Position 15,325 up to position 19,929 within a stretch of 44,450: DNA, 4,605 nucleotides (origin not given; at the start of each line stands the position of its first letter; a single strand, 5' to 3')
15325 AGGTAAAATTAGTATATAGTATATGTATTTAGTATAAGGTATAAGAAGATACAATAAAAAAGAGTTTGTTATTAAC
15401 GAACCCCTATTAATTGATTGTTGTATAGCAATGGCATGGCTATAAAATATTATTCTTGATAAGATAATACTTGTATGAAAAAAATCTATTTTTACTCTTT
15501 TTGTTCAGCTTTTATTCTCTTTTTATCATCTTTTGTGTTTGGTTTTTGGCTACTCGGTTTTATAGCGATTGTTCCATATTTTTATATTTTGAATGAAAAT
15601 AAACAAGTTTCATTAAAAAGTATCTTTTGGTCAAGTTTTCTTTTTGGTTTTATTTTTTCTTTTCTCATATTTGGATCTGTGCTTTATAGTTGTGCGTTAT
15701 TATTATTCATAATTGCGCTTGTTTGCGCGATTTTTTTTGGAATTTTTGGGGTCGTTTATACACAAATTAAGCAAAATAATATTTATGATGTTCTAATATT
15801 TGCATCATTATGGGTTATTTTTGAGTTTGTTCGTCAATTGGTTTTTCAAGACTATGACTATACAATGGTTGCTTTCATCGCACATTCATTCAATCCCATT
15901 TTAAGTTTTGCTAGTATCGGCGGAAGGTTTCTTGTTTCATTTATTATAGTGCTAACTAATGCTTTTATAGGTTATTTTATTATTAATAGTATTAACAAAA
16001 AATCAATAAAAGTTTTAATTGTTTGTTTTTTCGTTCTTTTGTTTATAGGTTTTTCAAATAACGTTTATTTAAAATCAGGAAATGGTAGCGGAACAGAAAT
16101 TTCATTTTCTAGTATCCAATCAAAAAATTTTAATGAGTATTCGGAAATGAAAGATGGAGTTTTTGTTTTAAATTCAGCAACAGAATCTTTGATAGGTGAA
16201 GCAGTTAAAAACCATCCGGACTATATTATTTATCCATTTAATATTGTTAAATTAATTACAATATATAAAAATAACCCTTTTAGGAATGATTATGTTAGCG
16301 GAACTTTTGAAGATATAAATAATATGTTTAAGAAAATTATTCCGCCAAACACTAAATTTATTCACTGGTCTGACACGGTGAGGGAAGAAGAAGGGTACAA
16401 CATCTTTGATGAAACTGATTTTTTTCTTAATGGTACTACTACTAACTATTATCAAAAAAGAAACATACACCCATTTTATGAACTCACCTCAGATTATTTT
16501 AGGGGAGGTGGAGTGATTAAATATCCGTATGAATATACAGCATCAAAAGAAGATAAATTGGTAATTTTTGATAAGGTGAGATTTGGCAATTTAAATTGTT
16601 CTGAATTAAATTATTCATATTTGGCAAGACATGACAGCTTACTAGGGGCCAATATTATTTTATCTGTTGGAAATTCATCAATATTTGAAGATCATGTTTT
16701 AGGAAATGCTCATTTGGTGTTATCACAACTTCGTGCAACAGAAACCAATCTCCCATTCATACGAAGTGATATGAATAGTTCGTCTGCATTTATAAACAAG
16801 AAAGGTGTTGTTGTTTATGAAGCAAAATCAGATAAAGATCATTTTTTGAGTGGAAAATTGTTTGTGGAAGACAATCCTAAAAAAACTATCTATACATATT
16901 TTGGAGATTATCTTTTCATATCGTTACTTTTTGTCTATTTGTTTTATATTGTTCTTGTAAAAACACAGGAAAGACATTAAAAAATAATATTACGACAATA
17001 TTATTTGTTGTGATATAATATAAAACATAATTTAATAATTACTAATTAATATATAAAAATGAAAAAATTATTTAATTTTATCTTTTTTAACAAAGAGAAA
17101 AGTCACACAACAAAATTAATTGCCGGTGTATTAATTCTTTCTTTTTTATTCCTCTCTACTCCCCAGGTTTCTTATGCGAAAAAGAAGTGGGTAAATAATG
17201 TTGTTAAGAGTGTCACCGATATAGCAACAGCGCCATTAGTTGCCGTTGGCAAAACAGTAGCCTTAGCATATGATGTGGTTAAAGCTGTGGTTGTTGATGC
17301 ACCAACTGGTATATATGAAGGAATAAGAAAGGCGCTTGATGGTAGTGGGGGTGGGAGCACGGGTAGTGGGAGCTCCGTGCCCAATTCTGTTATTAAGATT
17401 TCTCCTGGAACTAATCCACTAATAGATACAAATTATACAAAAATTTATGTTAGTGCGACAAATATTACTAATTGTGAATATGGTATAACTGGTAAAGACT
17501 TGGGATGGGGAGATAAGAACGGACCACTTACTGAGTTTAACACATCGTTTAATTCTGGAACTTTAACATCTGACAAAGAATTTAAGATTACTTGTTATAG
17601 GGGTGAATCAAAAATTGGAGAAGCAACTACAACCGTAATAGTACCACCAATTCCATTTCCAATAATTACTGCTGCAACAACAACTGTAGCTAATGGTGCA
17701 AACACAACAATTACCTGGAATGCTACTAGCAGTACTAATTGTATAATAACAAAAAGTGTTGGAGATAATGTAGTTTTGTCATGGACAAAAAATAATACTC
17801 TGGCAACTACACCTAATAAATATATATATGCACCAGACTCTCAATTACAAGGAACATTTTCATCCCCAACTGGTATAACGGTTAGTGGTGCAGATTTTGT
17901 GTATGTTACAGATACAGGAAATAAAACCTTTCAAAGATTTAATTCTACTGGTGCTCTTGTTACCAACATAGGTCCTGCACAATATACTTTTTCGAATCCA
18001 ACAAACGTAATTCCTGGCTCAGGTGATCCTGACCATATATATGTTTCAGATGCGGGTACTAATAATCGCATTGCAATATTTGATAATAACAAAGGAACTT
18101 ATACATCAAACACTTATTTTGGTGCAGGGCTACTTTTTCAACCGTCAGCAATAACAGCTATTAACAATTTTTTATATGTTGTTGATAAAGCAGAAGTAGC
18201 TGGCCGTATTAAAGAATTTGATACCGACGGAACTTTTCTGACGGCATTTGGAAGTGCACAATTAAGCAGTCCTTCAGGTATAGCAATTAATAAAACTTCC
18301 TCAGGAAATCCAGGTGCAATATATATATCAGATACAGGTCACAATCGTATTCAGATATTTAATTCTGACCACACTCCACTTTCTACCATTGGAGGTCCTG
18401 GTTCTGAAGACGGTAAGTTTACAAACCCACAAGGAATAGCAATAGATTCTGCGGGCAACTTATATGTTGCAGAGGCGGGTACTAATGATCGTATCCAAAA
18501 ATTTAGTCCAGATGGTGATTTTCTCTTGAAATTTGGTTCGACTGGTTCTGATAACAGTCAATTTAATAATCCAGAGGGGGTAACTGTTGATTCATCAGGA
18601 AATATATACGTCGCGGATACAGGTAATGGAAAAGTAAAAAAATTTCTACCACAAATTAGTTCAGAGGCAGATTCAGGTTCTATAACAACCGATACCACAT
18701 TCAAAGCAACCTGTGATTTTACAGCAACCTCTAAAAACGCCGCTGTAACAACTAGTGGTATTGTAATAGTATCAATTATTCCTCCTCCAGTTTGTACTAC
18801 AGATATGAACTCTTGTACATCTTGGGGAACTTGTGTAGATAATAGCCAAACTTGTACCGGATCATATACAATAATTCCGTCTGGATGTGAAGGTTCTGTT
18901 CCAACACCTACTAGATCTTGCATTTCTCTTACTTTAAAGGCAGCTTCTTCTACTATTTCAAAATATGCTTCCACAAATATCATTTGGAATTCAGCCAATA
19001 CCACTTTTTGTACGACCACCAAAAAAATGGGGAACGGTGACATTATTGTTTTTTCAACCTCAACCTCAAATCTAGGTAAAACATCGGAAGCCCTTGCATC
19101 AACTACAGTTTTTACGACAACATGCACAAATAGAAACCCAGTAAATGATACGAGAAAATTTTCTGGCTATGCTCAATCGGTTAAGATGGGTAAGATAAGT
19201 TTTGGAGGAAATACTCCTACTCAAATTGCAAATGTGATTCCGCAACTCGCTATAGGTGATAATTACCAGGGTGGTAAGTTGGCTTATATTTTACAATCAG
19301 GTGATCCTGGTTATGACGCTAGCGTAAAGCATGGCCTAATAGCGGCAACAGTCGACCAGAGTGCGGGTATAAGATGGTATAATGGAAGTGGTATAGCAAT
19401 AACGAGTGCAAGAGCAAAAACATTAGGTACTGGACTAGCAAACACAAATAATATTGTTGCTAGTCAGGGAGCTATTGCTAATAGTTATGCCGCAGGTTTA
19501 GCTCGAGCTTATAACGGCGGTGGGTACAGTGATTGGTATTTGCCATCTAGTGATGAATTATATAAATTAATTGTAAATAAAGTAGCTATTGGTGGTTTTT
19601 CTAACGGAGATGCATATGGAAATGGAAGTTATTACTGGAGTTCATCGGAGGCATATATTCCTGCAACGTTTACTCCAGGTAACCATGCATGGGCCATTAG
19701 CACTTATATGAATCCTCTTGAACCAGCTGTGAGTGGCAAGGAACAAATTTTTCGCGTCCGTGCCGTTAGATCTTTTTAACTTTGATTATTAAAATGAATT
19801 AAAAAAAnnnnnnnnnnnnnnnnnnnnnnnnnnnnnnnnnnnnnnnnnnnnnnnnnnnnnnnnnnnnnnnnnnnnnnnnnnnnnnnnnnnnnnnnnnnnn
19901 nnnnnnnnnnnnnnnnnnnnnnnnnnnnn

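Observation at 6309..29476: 23-kb co-directional surface block: adhesin/protease genes fused to a type IV pilus operon (candidate host-interaction system)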

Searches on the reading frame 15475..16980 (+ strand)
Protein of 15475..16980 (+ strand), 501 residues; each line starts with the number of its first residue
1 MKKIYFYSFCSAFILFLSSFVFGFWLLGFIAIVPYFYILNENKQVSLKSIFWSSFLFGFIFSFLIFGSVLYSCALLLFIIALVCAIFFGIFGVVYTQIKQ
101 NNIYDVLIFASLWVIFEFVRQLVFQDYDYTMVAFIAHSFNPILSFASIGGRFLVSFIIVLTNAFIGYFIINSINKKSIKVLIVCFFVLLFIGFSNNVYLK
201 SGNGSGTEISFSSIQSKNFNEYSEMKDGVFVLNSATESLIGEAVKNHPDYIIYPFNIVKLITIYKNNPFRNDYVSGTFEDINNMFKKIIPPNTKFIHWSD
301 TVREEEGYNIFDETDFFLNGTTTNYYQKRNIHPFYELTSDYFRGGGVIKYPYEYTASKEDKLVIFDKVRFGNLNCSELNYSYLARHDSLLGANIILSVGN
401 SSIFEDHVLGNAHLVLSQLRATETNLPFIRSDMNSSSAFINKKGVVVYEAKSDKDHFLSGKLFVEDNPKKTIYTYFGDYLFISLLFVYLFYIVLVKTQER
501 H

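Call 4: search_protein_families(library=pfam, proteins=[window:15475-16980:+], max_evalue=0.01)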
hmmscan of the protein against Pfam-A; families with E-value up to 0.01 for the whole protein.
window:15475-16980:+ (501 aa): 2 families
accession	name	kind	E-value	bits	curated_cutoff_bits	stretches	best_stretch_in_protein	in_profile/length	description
PF20154.4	LNT_N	-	2.9e-19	70.2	27.1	1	11-163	1-158/159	Apolipoprotein N-acyltransferase N-terminal domain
PF00795.27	CN_hydrolase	-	2.2e-05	24.4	23.2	1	315-453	97-237/256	Carbon-nitrogen hydrolase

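Call 40: search_protein_families(library=ncbifam, proteins=[window:15475-16980:+], max_evalue=0.1)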
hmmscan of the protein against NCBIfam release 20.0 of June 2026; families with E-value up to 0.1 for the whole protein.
window:15475-16980:+ (501 aa): 1 family
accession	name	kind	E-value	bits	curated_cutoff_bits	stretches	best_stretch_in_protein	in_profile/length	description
TIGR00546.1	lnt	equivalog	2.6e-29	102.6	132.9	1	52-445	5-394/395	apolipoprotein N-acyltransferase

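Call 60: search_solved_structures(query=window:15475-16980:+, max_evalue=0.001, show_alignments=1)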
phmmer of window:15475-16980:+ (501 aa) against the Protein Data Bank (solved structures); distinct sequences matched with E-value up to 0.001: 3.
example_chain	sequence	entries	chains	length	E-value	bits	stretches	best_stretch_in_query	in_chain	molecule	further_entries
5n6m_A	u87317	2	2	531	7.2e-07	31.6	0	20-165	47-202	Apolipoprotein N-acyltransferase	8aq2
6q3a_A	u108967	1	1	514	0.00092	21.3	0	61-186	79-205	Apolipoprotein N-acyltransferase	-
5vrg_A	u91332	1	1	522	0.00097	21.3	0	61-186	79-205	Apolipoprotein N-acyltransferase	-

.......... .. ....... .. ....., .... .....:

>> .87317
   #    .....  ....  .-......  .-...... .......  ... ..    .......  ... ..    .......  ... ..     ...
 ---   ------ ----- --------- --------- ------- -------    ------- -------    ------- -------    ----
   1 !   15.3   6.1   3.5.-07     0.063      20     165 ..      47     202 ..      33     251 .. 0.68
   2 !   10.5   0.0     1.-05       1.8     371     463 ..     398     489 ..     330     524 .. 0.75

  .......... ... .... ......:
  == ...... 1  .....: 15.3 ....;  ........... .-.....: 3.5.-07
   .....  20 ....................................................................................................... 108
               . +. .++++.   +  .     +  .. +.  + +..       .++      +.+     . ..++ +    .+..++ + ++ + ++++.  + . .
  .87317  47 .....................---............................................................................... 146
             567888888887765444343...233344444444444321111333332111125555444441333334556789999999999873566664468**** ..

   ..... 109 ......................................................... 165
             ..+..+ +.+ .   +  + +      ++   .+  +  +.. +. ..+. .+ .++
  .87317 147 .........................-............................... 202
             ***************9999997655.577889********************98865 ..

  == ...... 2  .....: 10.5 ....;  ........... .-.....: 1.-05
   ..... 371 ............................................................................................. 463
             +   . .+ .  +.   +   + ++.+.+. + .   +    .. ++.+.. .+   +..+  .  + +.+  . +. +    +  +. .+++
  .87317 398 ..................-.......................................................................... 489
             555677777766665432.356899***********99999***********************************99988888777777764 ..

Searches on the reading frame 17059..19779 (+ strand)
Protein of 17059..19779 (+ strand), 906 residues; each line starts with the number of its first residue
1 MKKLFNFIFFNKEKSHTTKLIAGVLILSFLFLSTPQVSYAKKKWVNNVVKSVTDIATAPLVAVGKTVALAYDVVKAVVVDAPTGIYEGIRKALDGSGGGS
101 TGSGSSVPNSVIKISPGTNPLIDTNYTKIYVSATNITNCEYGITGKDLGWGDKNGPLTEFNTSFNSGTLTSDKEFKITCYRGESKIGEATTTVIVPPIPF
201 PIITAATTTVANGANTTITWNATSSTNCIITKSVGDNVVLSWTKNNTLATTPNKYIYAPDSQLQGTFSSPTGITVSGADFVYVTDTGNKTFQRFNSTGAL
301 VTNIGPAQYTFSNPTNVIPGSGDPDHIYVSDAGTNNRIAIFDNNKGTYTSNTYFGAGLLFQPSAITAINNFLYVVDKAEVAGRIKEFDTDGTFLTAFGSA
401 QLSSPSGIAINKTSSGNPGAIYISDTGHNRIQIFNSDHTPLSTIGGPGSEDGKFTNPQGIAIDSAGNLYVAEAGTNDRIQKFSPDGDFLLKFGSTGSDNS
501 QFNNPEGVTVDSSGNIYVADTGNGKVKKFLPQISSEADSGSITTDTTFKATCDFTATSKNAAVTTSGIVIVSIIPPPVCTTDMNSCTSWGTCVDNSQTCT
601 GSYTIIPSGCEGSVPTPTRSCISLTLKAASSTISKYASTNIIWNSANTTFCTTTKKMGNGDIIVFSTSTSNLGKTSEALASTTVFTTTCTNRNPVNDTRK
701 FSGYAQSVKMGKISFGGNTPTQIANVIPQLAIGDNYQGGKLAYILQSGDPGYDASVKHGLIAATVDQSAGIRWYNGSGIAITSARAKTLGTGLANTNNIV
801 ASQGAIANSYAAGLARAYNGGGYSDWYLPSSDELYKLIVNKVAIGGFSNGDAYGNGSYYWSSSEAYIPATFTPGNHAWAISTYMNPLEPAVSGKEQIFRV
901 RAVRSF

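Call 4: search_protein_families(library=pfam, proteins=[window:17059-19779:+], max_evalue=0.01)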
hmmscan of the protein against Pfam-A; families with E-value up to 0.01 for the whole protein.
window:17059-19779:+ (906 aa): 8 families
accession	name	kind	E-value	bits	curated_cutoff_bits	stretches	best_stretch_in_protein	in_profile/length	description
PF01436.27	NHL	-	5.1e-30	102.4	20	3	502-529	1-28/28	NHL repeat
PF08450.18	SGL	-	1e-10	42.1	26.3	1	402-488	133-216/246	SMP-30/Gluconolactonase/LRE-like region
PF06739.17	SBBP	-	3.1e-09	37.1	20.5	1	455-471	13-29/38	Beta-propeller repeat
PF25021.1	TEN_NHL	-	3.3e-08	33.4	27.1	0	450-476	137-163/357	Teneurin NHL domain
PF07603.17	Lcl_C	-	7e-07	30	34.9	1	765-904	4-117/117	Lcl C-terminal domain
PF22701.2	Mala_s_1-like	-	0.00064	20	27.5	1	420-525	52-151/195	Mal s 1 allergenic protein-like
PF06977.17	SdiA-regulated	-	0.0018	17.9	21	0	500-519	220-239/249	SdiA-regulated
PF17170.10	DUF5128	-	0.0026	17.4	22.9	0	419-471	54-107/321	6-bladed beta-propeller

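Call 40: search_protein_families(library=ncbifam, proteins=[window:17059-19779:+], max_evalue=0.1)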
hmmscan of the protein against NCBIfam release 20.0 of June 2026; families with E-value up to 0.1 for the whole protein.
window:17059-19779:+ (906 aa): 3 families
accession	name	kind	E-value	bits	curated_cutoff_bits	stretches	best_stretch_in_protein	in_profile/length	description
NF035926.1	scyF_NHL_VPEP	equivalog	2e-36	125.9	350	2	405-529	154-273/376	scytonemin biosynthesis PEP-CTERM protein ScyF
NF033206.1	ScyE_fam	subfamily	4e-10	39.7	80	2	500-528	5-31/333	ScyD/ScyE family protein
NF047780.1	LIC12708_fam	subfamily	6.2e-08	31.9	150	1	362-522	59-201/391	LIC_12708 family protein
